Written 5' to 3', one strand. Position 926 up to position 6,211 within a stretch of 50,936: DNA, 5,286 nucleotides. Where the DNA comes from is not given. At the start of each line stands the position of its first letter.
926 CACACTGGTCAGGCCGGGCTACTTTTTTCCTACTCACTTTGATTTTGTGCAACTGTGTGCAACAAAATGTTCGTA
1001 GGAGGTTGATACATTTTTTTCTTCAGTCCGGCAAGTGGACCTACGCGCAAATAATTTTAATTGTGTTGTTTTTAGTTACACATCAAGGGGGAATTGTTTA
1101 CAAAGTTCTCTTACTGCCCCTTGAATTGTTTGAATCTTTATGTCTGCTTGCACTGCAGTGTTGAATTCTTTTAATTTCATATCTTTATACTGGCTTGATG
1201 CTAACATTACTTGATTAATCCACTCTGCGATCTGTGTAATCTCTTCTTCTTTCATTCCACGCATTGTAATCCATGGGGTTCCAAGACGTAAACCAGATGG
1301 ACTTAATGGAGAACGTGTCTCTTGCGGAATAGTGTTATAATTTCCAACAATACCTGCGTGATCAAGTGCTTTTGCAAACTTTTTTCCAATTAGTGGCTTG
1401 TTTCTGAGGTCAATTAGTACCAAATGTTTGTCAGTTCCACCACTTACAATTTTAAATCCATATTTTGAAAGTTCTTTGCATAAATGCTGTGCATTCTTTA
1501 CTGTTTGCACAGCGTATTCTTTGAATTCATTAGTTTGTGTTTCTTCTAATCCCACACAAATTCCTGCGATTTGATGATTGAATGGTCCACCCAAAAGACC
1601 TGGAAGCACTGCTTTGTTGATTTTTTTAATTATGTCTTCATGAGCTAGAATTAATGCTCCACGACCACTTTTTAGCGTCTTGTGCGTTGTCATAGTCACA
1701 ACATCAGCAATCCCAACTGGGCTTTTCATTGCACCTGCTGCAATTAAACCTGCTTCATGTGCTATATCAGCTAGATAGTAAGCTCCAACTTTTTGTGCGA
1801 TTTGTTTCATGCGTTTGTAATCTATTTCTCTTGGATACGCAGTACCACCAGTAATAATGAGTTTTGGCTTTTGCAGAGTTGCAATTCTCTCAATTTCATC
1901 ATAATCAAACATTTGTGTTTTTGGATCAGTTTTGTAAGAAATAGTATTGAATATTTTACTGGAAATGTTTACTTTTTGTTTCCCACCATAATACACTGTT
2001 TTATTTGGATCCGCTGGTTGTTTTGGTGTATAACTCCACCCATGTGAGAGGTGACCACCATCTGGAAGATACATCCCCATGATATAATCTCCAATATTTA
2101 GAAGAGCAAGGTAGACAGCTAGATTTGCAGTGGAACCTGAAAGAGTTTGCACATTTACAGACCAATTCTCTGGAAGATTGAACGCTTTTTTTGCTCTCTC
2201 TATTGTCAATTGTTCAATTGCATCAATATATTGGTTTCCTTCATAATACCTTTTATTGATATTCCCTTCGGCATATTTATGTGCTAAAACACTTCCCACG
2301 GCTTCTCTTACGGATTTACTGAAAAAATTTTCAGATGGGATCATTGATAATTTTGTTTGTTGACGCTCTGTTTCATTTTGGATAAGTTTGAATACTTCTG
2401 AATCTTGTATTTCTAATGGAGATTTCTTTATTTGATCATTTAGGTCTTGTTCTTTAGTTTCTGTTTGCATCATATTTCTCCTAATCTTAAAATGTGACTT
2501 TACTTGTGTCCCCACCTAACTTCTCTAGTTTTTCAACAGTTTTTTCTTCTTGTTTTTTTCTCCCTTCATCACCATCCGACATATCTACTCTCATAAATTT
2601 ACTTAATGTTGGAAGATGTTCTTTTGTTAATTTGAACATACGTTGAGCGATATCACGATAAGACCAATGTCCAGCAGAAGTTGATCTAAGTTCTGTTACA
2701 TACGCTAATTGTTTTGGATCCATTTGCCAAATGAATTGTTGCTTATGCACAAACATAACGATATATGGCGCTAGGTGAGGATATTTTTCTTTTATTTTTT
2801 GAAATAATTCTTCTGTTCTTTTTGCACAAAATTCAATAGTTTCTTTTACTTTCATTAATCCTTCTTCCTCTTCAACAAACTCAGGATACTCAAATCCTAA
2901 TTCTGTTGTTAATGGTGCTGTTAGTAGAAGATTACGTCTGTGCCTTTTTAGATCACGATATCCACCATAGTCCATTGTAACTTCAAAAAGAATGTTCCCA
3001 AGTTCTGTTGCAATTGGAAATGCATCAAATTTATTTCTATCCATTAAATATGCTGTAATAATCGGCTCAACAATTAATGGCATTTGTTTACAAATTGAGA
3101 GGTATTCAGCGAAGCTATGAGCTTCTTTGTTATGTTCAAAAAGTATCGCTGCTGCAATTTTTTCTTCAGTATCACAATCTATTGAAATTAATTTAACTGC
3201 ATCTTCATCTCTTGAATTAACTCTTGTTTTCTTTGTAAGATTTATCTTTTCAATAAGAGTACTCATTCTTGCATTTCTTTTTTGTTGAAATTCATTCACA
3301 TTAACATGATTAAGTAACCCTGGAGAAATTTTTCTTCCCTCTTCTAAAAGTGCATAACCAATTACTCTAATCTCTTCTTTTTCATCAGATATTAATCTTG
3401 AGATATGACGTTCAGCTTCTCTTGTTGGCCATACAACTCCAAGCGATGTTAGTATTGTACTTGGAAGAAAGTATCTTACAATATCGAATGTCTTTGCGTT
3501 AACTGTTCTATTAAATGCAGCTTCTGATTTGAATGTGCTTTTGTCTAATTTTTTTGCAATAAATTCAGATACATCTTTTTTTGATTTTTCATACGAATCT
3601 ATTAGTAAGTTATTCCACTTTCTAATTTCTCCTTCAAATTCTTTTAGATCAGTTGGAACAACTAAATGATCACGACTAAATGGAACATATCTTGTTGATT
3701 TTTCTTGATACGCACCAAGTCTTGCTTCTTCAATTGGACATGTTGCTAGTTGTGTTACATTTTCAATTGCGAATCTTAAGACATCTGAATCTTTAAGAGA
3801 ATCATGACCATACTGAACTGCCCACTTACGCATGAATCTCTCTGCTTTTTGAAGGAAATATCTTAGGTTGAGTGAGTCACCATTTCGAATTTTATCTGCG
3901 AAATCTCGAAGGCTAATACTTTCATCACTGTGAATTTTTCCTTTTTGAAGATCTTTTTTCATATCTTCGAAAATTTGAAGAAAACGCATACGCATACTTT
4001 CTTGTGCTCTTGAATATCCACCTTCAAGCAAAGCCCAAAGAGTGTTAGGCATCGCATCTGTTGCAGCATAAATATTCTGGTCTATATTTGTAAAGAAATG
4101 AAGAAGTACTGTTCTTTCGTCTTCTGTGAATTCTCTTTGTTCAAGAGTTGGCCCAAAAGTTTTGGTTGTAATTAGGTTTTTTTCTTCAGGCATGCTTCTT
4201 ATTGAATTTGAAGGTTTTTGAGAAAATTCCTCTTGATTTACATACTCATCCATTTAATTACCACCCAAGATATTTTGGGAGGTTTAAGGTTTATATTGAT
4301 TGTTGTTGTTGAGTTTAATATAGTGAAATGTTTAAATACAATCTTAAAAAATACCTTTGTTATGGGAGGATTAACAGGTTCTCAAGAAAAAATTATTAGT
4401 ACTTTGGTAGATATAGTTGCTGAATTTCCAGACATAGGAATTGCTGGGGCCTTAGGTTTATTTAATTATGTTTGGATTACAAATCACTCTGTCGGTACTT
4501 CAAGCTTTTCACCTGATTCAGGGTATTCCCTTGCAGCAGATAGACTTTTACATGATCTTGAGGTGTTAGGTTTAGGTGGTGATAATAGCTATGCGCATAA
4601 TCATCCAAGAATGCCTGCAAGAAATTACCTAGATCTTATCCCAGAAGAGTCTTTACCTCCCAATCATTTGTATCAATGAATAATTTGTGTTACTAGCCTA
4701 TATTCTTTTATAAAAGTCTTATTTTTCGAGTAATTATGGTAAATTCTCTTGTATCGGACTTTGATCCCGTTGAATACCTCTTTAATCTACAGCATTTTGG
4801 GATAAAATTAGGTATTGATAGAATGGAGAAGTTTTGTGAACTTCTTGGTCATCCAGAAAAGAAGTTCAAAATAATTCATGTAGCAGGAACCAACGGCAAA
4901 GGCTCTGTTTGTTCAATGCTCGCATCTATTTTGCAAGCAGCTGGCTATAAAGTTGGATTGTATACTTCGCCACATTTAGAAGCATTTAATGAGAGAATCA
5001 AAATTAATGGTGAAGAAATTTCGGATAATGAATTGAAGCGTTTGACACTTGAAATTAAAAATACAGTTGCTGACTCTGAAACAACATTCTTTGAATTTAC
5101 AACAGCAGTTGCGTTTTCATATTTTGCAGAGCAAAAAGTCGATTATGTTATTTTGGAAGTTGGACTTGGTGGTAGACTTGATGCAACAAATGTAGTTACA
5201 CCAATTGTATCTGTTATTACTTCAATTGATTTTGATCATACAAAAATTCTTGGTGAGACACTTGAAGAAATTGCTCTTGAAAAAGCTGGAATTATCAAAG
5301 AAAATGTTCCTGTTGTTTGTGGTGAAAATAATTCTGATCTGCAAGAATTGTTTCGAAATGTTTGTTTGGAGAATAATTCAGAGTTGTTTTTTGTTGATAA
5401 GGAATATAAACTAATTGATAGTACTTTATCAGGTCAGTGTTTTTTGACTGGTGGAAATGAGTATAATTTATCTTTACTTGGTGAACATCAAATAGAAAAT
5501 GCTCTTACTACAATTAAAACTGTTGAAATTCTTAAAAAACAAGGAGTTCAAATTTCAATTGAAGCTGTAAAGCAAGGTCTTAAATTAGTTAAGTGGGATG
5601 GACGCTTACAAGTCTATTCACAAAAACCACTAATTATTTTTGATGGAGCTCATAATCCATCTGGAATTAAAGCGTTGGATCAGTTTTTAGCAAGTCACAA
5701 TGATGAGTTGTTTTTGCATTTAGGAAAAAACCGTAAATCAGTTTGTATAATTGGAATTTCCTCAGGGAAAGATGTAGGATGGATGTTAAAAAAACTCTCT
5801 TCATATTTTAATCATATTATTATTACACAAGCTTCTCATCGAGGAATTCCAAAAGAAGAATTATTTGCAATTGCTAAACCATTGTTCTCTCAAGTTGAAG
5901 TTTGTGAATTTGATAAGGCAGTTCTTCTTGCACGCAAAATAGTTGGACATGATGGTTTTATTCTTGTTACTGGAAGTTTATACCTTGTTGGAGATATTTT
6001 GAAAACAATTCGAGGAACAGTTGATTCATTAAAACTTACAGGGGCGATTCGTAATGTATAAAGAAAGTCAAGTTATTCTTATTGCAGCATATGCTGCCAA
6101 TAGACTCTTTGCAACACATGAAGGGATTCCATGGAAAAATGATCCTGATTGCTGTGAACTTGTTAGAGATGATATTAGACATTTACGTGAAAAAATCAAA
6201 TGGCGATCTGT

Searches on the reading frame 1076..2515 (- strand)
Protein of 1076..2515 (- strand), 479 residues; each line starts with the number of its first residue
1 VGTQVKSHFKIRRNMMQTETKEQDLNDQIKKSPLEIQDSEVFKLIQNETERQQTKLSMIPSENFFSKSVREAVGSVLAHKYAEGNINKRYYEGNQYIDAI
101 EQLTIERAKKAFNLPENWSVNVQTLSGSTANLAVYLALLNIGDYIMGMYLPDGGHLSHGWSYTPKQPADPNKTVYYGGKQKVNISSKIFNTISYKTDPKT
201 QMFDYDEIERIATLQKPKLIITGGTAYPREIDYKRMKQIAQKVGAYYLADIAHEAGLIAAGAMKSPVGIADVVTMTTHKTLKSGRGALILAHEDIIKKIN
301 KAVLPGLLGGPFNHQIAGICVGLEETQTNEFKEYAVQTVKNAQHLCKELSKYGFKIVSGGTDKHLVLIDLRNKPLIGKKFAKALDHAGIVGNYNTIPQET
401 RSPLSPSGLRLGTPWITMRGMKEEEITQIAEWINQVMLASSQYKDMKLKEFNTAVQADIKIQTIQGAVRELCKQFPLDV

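Call 98: search_protein_families(library=pfam, proteins=[window:1076-2515:-], max_evalue=0.001)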
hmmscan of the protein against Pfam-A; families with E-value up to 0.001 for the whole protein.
window:1076-2515:- (479 aa): 2 families
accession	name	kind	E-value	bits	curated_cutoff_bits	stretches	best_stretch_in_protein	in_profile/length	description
PF00464.25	SHMT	-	1.9e-143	478.3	27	1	35-433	2-399/399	Serine hydroxymethyltransferase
PF00155.27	Aminotran_1_2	-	6.1e-07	29.4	19.7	1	198-427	123-355/361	Aminotransferase class I and II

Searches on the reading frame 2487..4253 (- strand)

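Call 98: search_protein_families(library=pfam, proteins=[window:2487-4253:-], max_evalue=0.001)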
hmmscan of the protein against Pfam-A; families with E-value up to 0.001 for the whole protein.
window:2487-4253:- (588 aa): 1 family
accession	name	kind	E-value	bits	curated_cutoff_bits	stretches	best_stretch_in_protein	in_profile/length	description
PF02511.20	Thy1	-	3.8e-23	82.7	24.8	2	135-311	36-190/191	Thymidylate synthase complementing protein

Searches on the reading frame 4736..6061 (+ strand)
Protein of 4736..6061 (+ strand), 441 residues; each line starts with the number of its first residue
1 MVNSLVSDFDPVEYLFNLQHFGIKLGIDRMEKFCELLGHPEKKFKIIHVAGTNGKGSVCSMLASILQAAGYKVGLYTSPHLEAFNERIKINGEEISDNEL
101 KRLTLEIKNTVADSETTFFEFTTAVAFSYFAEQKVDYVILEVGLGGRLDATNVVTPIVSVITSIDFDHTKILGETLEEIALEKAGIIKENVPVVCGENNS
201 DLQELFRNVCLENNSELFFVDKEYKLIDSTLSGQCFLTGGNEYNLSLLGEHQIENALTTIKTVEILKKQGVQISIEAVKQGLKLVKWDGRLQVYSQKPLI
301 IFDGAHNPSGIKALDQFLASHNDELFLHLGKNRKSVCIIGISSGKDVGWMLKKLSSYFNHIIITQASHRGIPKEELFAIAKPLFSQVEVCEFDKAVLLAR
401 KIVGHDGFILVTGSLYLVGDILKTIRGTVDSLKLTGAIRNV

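Call 98: search_protein_families(library=pfam, proteins=[window:4736-6061:+], max_evalue=0.001)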
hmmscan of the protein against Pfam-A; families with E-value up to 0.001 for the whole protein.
window:4736-6061:+ (441 aa): 2 families
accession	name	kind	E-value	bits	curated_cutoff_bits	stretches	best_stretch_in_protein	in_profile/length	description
PF08245.18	Mur_ligase_M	-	3.3e-15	57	24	1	49-260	1-197/200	Mur ligase middle domain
PF02875.26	Mur_ligase_C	-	1.6e-10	42.3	28.4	1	289-414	1-126/127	Mur ligase, glutamate ligase domain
